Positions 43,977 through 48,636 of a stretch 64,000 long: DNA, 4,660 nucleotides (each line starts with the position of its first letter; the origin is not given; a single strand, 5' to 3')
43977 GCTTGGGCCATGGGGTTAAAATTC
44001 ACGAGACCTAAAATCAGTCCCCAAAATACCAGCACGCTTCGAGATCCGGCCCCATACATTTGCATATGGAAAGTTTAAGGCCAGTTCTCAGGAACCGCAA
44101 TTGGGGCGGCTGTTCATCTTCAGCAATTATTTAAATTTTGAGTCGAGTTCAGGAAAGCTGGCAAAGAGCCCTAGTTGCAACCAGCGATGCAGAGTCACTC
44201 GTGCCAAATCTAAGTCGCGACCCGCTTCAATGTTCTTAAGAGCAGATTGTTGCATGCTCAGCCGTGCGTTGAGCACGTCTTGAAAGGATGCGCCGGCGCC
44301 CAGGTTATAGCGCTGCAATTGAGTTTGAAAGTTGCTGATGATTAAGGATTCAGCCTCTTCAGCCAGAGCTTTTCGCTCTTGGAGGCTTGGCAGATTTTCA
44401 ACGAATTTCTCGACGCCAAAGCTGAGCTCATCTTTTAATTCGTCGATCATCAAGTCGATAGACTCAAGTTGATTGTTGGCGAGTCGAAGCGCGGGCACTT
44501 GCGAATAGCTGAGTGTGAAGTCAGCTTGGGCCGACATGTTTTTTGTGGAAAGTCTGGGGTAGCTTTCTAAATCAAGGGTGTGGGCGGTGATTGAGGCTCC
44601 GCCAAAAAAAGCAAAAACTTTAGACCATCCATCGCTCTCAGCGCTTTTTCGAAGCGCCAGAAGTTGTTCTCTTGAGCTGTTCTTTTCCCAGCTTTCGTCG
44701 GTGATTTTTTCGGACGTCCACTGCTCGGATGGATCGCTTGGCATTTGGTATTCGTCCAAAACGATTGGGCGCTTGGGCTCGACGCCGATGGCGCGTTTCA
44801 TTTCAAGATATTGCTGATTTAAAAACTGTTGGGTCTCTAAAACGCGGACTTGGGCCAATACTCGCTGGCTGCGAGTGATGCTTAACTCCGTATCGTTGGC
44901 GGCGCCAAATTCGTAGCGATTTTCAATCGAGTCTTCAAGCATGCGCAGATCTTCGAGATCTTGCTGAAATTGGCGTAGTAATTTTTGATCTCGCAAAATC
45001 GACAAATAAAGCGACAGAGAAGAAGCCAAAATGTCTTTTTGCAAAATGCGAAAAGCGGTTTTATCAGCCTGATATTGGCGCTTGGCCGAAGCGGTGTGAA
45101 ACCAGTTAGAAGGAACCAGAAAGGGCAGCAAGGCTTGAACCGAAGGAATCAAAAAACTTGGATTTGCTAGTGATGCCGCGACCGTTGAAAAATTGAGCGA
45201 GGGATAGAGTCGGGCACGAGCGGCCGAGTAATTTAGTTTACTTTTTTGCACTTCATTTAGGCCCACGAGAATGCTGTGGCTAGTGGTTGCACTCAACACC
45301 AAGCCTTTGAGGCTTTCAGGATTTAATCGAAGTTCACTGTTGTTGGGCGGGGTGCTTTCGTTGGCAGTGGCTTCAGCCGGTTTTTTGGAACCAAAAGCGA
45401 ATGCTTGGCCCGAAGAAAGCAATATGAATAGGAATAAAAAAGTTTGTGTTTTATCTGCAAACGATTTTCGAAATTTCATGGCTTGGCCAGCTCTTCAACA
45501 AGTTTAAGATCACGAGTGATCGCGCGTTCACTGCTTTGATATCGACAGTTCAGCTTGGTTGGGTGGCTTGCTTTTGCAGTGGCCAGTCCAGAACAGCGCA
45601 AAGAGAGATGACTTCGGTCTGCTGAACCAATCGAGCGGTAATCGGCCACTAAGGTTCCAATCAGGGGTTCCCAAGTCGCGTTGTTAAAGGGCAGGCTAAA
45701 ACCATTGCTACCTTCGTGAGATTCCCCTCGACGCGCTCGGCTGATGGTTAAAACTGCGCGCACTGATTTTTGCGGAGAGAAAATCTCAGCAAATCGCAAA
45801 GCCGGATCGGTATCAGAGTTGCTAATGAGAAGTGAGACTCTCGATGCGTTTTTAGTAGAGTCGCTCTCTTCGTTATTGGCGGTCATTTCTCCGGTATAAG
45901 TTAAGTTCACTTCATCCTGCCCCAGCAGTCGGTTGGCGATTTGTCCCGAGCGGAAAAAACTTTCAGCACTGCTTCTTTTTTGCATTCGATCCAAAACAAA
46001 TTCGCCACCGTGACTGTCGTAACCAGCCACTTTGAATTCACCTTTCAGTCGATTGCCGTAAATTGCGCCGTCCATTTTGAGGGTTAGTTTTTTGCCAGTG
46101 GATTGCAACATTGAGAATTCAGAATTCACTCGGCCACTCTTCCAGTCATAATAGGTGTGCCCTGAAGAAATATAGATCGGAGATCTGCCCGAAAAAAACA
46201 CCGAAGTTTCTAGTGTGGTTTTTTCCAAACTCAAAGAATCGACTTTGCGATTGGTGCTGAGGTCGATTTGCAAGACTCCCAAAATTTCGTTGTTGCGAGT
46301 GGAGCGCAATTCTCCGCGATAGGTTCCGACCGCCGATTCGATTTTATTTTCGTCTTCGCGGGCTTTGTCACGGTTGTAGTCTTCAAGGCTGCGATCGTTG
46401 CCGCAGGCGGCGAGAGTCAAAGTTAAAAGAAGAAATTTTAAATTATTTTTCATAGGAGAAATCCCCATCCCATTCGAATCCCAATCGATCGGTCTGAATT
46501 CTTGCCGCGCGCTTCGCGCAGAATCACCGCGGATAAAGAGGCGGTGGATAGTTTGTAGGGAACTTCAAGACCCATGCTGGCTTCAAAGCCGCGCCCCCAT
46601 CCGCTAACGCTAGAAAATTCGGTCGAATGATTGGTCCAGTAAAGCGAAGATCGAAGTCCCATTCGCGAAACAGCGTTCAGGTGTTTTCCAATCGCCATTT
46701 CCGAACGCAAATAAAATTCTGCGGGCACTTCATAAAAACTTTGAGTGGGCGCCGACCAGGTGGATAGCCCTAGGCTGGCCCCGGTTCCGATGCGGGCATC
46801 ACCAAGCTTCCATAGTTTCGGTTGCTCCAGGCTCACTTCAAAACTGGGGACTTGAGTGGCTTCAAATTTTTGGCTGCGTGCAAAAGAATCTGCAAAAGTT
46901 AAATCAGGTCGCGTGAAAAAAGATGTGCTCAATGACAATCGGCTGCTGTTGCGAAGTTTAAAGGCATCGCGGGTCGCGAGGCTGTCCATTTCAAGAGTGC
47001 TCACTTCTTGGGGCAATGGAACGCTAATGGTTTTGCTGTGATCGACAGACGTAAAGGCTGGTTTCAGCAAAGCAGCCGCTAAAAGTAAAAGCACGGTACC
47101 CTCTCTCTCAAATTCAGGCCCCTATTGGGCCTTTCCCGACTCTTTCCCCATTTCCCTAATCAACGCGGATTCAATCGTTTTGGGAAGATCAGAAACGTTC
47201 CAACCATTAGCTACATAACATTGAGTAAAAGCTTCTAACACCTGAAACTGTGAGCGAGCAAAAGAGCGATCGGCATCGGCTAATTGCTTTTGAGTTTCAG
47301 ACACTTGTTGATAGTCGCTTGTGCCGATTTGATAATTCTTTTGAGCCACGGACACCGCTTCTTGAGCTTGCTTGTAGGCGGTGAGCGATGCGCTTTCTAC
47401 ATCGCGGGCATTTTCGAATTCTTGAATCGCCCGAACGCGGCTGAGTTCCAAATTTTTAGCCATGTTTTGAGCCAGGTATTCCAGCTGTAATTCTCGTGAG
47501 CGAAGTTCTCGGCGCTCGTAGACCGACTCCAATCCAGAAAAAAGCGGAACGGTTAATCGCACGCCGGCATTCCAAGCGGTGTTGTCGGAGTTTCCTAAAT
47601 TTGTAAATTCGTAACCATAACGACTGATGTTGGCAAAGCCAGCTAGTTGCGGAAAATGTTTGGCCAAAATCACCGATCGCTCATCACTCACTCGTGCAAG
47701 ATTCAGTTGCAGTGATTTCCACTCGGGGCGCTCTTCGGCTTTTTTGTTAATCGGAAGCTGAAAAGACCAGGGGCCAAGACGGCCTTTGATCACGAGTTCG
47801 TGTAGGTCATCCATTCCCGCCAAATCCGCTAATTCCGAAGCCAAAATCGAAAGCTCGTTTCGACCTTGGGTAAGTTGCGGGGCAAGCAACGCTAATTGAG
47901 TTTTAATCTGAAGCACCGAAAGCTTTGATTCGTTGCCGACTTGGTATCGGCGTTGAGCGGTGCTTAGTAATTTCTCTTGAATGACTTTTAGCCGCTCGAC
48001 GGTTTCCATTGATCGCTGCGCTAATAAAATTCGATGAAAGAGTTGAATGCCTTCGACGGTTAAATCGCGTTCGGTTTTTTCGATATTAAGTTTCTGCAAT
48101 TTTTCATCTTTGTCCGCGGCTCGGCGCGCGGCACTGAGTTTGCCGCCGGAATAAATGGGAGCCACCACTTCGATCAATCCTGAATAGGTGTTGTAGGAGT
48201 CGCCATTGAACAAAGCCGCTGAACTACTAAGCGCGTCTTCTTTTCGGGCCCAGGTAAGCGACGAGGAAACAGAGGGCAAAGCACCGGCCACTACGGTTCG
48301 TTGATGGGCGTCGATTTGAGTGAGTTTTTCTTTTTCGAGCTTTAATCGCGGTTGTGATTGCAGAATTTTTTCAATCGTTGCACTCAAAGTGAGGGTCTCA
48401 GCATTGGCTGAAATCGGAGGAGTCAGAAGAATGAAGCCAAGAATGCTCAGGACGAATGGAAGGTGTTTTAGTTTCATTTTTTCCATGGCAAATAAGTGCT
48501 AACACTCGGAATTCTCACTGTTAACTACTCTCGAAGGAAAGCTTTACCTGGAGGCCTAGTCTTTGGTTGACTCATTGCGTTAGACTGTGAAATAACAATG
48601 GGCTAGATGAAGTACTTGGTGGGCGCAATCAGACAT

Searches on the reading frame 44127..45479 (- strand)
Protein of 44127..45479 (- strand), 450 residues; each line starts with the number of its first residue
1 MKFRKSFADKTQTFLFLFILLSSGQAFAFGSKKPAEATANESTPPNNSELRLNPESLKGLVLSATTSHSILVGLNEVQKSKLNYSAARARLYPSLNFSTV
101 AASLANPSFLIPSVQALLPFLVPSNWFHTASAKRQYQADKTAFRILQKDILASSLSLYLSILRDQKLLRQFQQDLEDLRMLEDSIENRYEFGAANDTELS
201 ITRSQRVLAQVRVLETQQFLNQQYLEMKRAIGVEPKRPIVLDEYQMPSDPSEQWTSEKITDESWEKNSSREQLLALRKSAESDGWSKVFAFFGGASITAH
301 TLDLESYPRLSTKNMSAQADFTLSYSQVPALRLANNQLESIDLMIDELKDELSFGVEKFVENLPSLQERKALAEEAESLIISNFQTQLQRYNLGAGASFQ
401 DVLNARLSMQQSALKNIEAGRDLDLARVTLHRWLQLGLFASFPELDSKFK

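Call 18: search_protein_families(library=pfam, proteins=[window:44127-45479:-], max_evalue=0.00001)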
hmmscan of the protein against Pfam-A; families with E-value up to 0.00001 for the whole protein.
window:44127-45479:- (450 aa): 1 family
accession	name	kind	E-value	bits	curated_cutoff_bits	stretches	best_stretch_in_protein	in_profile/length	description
PF02321.23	OEP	-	2.4e-15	57.3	22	1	75-232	20-187/187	Outer membrane efflux protein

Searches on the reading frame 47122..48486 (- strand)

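Call 18: search_protein_families(library=pfam, proteins=[window:47122-48486:-], max_evalue=0.00001)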
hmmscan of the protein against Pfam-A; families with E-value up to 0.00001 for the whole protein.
window:47122-48486:- (454 aa): 1 family
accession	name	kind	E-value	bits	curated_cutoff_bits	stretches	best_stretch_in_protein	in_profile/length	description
PF02321.23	OEP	-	7.6e-31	107.8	22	2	35-224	2-187/187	Outer membrane efflux protein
